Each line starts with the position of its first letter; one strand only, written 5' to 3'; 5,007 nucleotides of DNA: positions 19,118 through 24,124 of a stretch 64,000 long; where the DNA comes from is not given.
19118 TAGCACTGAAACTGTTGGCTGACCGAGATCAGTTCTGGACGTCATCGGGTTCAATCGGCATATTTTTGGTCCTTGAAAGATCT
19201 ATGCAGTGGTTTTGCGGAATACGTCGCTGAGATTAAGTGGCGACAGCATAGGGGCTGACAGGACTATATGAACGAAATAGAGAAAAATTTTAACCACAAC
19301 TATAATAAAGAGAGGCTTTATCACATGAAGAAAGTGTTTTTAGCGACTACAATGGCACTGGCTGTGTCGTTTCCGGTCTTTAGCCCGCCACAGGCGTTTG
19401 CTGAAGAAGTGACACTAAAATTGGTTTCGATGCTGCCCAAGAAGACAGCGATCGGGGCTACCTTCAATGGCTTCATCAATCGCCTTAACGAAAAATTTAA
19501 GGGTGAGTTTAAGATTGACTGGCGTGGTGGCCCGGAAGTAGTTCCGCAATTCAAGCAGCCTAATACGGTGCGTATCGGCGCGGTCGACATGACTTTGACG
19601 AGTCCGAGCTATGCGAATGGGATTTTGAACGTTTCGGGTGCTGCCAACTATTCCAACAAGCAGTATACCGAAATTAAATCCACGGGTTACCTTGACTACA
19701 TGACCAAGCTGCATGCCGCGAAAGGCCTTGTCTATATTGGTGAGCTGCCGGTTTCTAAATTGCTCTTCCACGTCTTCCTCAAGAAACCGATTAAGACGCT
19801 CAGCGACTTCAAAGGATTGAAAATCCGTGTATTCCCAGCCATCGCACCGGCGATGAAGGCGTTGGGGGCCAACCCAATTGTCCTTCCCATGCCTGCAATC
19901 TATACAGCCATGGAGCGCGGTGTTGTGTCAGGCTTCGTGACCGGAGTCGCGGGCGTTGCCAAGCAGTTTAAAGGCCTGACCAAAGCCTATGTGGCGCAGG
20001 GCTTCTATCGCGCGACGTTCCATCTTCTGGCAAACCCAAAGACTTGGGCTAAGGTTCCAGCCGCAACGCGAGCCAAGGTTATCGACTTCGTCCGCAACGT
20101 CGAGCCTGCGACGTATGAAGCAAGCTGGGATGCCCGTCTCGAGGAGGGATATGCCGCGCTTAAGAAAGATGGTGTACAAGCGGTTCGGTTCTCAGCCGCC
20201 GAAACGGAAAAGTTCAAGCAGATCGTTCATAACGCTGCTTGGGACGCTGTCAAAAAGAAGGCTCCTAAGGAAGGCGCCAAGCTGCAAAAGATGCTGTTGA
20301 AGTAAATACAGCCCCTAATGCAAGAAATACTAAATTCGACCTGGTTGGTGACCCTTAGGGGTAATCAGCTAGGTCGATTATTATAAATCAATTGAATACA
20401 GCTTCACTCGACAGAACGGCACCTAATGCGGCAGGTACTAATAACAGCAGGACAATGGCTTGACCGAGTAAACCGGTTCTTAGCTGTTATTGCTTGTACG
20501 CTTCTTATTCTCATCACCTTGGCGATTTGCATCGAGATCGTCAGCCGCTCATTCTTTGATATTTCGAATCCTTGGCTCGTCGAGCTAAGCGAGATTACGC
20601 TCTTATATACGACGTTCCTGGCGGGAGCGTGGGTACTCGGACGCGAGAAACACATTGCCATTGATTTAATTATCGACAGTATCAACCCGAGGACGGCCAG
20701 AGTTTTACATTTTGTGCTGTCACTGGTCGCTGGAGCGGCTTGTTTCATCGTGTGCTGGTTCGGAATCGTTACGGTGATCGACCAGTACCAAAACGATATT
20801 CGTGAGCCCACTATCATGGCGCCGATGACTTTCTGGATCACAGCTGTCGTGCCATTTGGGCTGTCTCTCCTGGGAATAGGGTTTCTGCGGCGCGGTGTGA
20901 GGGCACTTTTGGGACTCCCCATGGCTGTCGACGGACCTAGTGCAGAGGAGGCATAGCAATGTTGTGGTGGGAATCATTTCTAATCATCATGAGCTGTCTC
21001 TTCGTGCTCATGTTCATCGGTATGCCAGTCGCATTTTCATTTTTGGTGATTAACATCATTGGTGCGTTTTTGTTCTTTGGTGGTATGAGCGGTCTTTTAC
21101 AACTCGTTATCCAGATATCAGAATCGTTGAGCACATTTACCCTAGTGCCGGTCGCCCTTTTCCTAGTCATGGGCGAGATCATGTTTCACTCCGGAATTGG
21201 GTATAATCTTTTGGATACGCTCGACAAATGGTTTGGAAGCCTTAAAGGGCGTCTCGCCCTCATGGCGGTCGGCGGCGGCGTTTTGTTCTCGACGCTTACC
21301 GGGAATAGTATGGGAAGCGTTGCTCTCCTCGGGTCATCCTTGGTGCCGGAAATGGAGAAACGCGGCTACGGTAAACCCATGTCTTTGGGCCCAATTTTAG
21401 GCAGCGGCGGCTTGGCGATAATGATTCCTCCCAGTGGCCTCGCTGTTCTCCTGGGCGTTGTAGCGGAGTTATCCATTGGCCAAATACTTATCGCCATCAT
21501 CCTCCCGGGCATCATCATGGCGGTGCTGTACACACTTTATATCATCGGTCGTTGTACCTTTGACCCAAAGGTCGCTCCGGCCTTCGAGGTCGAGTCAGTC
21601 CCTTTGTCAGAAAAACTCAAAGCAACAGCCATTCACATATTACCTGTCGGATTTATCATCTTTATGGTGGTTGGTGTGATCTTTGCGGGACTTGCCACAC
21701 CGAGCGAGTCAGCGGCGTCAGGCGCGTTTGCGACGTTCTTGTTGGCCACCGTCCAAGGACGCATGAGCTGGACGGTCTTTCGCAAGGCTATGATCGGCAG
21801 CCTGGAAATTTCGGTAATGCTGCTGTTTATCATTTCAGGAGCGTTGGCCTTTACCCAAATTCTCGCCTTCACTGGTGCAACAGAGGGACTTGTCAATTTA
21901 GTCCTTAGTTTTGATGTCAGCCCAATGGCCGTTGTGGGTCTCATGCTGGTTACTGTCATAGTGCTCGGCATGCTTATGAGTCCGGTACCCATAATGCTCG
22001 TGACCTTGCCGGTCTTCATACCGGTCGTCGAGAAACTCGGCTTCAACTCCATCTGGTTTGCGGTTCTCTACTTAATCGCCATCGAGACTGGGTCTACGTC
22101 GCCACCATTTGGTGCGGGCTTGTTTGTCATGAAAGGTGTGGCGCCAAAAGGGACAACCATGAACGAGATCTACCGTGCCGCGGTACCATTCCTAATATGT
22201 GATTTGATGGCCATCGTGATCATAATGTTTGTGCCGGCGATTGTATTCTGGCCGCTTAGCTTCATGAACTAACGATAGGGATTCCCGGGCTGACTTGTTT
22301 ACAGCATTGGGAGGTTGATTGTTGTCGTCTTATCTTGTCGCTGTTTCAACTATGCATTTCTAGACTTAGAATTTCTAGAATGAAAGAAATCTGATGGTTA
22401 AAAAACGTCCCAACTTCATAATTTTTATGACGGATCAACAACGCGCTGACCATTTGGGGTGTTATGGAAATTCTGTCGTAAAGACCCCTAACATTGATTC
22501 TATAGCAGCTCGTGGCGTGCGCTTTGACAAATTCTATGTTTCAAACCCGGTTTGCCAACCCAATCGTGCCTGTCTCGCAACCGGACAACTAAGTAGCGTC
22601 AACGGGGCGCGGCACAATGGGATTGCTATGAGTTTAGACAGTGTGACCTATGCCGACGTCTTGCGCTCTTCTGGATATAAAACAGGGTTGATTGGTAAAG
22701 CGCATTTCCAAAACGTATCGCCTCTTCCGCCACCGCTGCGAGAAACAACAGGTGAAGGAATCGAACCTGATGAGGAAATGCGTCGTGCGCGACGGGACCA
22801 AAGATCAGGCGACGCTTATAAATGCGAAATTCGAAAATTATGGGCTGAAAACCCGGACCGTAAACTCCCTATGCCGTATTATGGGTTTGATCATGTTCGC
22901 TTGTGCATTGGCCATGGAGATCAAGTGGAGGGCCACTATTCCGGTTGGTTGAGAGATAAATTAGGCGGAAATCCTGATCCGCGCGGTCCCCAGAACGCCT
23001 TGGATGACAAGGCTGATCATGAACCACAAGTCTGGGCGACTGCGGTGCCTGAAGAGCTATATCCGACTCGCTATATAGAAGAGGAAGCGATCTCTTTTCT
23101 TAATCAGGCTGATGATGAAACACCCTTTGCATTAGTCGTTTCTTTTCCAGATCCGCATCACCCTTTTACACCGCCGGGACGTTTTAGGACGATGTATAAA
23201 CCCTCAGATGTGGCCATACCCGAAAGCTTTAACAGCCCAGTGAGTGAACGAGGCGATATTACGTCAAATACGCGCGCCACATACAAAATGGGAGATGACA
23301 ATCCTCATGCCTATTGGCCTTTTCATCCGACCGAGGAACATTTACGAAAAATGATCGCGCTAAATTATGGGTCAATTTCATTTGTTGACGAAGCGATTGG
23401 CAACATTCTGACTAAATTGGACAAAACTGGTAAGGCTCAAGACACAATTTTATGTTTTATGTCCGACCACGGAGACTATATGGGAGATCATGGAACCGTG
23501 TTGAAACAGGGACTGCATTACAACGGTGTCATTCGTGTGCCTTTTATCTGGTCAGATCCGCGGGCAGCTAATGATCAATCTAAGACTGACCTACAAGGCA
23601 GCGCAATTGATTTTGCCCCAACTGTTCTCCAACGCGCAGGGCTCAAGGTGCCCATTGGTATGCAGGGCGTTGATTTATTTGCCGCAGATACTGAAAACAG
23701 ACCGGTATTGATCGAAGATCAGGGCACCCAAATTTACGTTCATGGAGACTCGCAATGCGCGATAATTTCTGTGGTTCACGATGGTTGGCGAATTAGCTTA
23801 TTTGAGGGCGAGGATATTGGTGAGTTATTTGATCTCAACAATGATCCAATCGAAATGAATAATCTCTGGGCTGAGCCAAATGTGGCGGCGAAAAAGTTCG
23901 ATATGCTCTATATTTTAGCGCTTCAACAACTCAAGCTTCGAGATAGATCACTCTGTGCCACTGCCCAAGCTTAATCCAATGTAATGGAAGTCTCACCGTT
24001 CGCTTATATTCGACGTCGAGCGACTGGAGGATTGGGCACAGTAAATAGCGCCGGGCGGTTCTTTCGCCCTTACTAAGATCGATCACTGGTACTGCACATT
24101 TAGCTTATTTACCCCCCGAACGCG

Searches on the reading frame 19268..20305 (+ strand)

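Call 76: search_protein_families(library=pfam, proteins=[window:19268-20305:+])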
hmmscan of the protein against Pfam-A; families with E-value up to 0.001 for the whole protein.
window:19268-20305:+ (345 aa): 1 family
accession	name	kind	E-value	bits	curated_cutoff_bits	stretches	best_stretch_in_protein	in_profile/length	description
PF03480.18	DctP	-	1.9e-28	100.1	23.4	1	56-323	5-278/286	Bacterial extracellular solute-binding protein, family 7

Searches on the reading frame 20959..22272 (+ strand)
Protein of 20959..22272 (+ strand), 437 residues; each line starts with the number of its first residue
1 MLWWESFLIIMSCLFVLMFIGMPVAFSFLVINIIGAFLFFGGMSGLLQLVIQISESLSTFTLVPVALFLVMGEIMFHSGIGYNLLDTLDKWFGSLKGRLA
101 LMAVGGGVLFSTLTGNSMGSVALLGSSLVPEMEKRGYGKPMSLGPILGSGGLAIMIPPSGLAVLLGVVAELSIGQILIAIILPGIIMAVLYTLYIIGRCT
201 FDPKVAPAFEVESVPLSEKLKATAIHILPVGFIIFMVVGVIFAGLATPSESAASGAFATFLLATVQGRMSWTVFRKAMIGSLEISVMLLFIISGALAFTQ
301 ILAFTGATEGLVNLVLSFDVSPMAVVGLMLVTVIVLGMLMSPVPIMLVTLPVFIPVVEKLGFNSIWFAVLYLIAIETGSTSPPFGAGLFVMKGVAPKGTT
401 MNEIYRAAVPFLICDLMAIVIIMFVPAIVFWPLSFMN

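Call 76: search_protein_families(library=pfam, proteins=[window:20959-22272:+])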
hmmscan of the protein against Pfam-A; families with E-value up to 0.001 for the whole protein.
window:20959-22272:+ (437 aa): 1 family
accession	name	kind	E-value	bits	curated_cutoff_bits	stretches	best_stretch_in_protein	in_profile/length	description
PF06808.19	DctM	-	3.7e-69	234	23.8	1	13-428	3-413/413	Tripartite ATP-independent periplasmic transporter, DctM component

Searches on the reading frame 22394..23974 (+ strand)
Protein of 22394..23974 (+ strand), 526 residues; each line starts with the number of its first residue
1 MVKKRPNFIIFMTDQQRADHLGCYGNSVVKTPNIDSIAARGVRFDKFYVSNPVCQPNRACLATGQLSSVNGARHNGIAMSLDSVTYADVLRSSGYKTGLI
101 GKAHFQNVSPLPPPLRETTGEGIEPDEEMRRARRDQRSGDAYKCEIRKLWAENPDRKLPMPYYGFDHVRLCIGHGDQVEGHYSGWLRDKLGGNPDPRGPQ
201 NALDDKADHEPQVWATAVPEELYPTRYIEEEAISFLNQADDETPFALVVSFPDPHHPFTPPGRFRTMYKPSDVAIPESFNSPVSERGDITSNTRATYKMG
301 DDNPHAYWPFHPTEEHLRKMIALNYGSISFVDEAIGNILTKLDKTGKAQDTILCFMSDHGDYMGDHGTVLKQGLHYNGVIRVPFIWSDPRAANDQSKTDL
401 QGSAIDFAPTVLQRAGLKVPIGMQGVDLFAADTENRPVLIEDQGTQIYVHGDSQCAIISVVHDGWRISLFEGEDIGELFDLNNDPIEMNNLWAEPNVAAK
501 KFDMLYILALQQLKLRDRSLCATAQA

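Call 76: search_protein_families(library=pfam, proteins=[window:22394-23974:+])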
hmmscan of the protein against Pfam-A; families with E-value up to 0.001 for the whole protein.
window:22394-23974:+ (526 aa): 4 families
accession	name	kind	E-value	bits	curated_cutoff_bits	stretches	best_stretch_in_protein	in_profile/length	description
PF00884.28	Sulfatase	-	5.6e-43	147.8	25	2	224-416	145-300/301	Sulfatase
PF16347.10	SGSH_C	-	1.4e-12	48.5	29.3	1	364-499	1-139/154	N-sulphoglucosamine sulphohydrolase, C-terminal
PF01663.27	Phosphodiest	-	6.5e-07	29.7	23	0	327-360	187-220/342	Type I phosphodiesterase / nucleotide pyrophosphatase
PF02995.22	DUF229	-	0.00035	19.9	25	1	328-368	310-350/496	Protein of unknown function (DUF229)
